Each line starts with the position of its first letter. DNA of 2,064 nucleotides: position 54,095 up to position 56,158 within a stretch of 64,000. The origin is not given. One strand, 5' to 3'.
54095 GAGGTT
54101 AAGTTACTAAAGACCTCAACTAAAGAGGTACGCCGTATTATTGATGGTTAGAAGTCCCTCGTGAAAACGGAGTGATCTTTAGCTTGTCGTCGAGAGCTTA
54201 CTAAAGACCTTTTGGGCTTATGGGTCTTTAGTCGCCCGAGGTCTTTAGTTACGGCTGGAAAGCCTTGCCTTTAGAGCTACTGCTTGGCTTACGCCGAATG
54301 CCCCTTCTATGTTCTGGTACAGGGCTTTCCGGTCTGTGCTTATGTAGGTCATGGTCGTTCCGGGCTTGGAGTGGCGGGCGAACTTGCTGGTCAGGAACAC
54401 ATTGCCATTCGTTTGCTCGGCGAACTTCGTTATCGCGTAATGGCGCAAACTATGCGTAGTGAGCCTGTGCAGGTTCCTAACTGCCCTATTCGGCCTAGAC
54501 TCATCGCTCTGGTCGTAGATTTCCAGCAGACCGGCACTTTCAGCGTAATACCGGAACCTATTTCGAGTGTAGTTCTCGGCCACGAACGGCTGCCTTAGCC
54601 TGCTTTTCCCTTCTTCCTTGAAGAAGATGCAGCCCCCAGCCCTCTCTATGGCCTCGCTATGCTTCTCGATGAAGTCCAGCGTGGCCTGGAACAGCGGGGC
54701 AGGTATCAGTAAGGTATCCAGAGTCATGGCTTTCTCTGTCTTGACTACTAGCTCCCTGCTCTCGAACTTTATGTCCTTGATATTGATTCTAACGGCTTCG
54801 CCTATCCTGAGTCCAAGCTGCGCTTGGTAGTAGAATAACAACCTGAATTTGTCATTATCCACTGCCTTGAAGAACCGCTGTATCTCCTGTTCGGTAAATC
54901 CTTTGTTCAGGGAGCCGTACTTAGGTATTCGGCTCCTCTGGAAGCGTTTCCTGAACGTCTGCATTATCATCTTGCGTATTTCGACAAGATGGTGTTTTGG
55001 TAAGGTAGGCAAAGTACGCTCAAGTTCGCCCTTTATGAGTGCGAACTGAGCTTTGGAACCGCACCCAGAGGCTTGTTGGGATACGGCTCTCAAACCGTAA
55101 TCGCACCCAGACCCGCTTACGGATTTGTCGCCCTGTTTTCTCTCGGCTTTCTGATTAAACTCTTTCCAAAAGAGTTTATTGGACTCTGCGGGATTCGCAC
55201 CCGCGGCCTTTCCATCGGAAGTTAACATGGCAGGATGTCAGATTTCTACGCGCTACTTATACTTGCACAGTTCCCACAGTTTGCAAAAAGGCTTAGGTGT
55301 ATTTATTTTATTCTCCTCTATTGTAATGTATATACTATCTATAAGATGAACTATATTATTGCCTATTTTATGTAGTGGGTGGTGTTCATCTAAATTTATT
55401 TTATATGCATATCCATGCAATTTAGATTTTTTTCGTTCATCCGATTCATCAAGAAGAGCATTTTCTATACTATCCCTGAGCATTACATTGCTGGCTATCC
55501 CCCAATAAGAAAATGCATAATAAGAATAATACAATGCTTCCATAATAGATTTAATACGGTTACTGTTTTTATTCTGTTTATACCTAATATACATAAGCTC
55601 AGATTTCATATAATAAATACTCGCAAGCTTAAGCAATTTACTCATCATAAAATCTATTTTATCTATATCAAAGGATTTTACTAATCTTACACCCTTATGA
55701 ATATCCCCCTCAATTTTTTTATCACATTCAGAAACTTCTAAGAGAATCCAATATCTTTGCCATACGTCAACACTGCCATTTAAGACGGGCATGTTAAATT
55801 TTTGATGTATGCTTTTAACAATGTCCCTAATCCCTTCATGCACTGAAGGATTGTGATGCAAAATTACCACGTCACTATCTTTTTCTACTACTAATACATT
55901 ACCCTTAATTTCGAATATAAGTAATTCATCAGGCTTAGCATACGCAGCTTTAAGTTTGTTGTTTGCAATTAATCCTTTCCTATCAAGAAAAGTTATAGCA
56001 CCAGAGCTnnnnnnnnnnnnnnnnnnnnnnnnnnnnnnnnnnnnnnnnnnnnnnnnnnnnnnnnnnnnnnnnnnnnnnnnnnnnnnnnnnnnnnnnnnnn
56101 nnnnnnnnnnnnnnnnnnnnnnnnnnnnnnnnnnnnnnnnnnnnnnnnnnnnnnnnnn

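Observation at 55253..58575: Uncharacterised cassette: small ORF, radical SAM/SPASM enzyme and PpsA/rifampicin-phosphotransferase-like enzyme, carried by an integrase element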

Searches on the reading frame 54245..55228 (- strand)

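Call 4: search_protein_families(library=pfam, proteins=[window:54245-55228:-], max_evalue=0.01)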
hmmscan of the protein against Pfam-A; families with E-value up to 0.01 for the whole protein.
window:54245-55228:- (327 aa): 1 family
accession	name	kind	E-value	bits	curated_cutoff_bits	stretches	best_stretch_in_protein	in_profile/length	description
PF00589.27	Phage_integrase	-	2.5e-10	40.9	27.1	1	111-298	3-168/172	Phage integrase family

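Call 5: search_protein_families(library=ncbifam, proteins=[window:54245-55228:-], max_evalue=0.01)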
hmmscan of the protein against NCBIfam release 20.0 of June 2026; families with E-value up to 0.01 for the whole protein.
window:54245-55228:- (327 aa): 4 families
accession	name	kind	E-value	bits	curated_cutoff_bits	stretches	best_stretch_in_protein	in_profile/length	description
NF040815.2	recomb_XerA_Arch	equivalog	1.9e-13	50.6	220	1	95-303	83-259/263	site-specific tyrosine recombinase/integron integrase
TIGR02249.1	integrase_gron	subfamily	1.5e-06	27.8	265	1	93-189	86-179/315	integron integrase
NF003462.0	PRK05084.1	equivalog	0.00075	18.3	267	0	254-306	301-352/360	tyrosine recombinase XerS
NF011946.0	PRK15417.1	equivalog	0.007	15.6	435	0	112-181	118-186/337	integron integrase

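Call 6: search_protein_families(library=padloc, proteins=[window:54245-55228:-], max_evalue=0.01)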
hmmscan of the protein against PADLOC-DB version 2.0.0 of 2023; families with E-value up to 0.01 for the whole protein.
window:54245-55228:- (327 aa): 0 families

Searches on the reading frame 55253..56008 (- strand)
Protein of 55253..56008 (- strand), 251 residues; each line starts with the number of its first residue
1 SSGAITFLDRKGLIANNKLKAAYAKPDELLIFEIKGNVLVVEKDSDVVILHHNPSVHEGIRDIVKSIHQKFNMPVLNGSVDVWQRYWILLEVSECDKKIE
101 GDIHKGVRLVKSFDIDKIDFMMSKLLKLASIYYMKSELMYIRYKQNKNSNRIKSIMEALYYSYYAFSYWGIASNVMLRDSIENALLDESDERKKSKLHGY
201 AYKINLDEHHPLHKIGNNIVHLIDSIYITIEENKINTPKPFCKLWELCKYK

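Call 62: predict_structure(alignment_id=A2)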
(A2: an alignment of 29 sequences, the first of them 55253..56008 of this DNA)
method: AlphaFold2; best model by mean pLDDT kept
length: 251 residues; sequences in the alignment: 29
mean_pLDDT: 88.6   pTM: 0.87
mean pLDDT of the five models: 88.6, 87.7, 86.8, 86.1, 85.9
residues with pLDDT >= 90: 175; 70-90: 50; 50-70: 18; < 50: 8
segments of 3 or more residues with pLDDT < 50: 1-4
pLDDT, mean of each block of 10 residues (from residue 1): 47 56 90 87 92 81 90 91 95 94 98 98 98 98 81 92 98 97 95 96 93 95 95 85 79 43
secondary structure, 60 per line:
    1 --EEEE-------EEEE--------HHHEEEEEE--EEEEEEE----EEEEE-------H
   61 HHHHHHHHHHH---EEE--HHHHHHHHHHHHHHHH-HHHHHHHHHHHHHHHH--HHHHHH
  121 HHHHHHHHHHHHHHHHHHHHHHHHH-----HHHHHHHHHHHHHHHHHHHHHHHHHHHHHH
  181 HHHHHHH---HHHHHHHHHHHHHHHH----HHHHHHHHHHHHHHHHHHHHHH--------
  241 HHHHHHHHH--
elements in order: E3-6 E14-17 E29-34 E37-43 E48-52 H60-71 E75-77 H80-95 H97-112 H115-145 H151-187 H191-206 H211-232 H241-249

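Call 65: fold_search(model_id=the predicted structure, library=pdb)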
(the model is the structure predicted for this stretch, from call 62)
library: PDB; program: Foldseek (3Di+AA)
matches with E <= 10: 802; with E <= 0.001: 0
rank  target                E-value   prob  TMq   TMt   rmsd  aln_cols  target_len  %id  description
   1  5n77_A                4.9e-02  0.96  0.32  0.32  12.4       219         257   10  Crystal structure of the cytosolic domain of the CorA magnesium channel from Escherichia coli in complex with magnesiu (released 2017-07-12)
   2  5n77_C                5.6e-02  0.44  0.19  0.19  13.7       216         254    9  Crystal structure of the cytosolic domain of the CorA magnesium channel from Escherichia coli in complex with magnesiu (released 2017-07-12)
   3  8tmn_C                8.4e-02  0.69  0.26  0.21  13.7       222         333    6  Cryo-EM structure of magnesium depleted CorA in complex with conformation-specific synthetic antibody C18, State MGD-1 (released 2025-02-12)
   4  8zah_A                1.8e-01  0.47  0.27  0.27  11.6       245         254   13  Crystal structure of the channel protein CorA from Campylobacter jejuni (released 2024-06-19)
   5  8zak_A                2.7e-01  0.63  0.33  0.32  11.3       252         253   13  Crystal structure of the channel protein CorA from Campylobacter jejuni in complex with Ni2+ (released 2024-06-19)
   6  8e0m_F                2.7e-01  0.15  0.15  0.21  20.6       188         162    8  Homotrimeric variant of tcTRP9, BGL15 (released 2023-04-12)
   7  8afz_A                2.7e-01  0.13  0.15  0.11  25.1       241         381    8  Architecture of the ESCPE-1 membrane coat (released 2023-06-21)
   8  4tql_A                2.9e-01  0.12  0.13  0.14  23.2       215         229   13  Computationally designed three helix bundle (released 2014-10-15)
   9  4tql_B                2.9e-01  0.11  0.13  0.14  25.2       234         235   12  Computationally designed three helix bundle (released 2014-10-15)
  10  5jrw_C                3.0e-01  0.14  0.17  0.14  15.0       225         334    8  Crystal structure of Thermotoga maritima mutant D89R/D253R (released 2017-01-25)
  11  3myf_A                3.5e-01  0.25  0.16  0.26  17.4       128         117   11  The Crystal Structure of the HPT domain from the Hpt Sensor Hybrid Histidine Kinase from Shewanella to 1.80A (released 2010-05-26)
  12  8tmj_B                3.5e-01  0.16  0.18  0.13  20.1       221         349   10  Cryo-EM structure of CorA in complex with conformation-specific synthetic antibody C18 and 100 uM MgCl2, State MG0.1-2 (released 2025-02-12)
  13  9p1d_C                3.7e-01  0.10  0.15  0.14  18.5       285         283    7  Cas1-Cas2/3 integrase bound to foreign dsDNA fragment (released 2025-10-22)
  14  8z7a_E                4.1e-01  0.13  0.18  0.20  21.2       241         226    9  Open Barrel Structure of Translin from Trichoderma virens (released 2025-04-23)
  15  8tmj_D                4.3e-01  0.38  0.26  0.21  13.3       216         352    8  Cryo-EM structure of CorA in complex with conformation-specific synthetic antibody C18 and 100 uM MgCl2, State MG0.1-2 (released 2025-02-12)
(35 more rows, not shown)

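Call 71: search_protein_representatives(protein=window:55253-56008:-)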
Query: 251 residues. Proteins with E-value up to 0.001 (for the whole library): 7; up to 1e-10: 4; up to 1e-30: 2. The best 7 are listed.
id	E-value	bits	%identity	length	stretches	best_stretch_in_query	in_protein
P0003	8.8e-116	402.1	72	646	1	2-251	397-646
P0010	4.6e-34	134.5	38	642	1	2-240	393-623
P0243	2.4e-15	73.2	25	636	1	3-232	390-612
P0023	2.0e-11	60.3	25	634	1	2-229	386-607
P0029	1.6e-06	44.3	26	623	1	35-200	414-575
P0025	1.3e-04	38.0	28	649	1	57-194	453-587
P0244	5.6e-04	36.0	26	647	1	53-200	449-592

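Call 98: fold_search(model_id=the predicted structure, library=viral)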
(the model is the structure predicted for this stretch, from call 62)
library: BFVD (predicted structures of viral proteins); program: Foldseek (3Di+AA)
matches with E <= 10: 644; with E <= 0.001: 0
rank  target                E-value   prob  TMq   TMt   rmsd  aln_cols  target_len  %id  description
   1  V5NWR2                6.0e-02  0.14  0.14  0.07  19.5       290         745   11  F-gH [Chelonid alphaherpesvirus 5]
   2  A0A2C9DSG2            1.3e-01  0.38  0.24  0.17  18.4       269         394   10  Uncharacterized protein [Western grey kangaroopox virus]
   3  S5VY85                1.4e-01  0.12  0.14  0.11  18.7       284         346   11  (no name in the UniProt tables at hand)
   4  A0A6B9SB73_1          2.1e-01  0.20  0.19  0.05  24.7       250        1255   10  Polyprotein (Fragment) [Rondonia picorna-like virus]
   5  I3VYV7                2.5e-01  0.47  0.28  0.10  18.5       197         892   11  (no name in the UniProt tables at hand)
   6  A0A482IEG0            2.6e-01  0.33  0.25  0.12  21.0       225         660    9  Uncharacterized protein [Stenotrophomonas phage YB07]
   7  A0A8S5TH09            2.6e-01  0.20  0.18  0.09  16.1       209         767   14  Uncharacterized protein [Myoviridae sp. ctIty1]
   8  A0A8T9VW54            2.9e-01  0.28  0.21  0.26  12.4       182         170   12  (no name in the UniProt tables at hand)
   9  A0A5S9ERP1            2.9e-01  0.12  0.17  0.15  14.9       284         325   13  Uncharacterized protein [Tenacibaculum phage PTm1]
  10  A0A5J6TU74            3.6e-01  0.66  0.15  0.30  11.6       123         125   12  Uncharacterized protein [Mycobacterium phage Tourach]
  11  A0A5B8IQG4            3.6e-01  0.11  0.16  0.13  20.6       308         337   12  Acetohydroxy acid isomeroreductase (Fragment) [Mimiviridae sp. ChoanoV1]
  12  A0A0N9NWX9            3.7e-01  0.18  0.15  0.20  15.2       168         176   10  (no name in the UniProt tables at hand)
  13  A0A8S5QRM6            3.7e-01  0.14  0.18  0.21  23.4       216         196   12  Uncharacterized protein [Myoviridae sp. ctoNH1]
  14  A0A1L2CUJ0            4.1e-01  0.14  0.18  0.19  16.2       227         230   12  Nucleotidyltransferase [Pectobacterium phage vB_PcaM_CBB]
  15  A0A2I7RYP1            4.3e-01  0.23  0.20  0.27  15.2       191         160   16  (no name in the UniProt tables at hand)
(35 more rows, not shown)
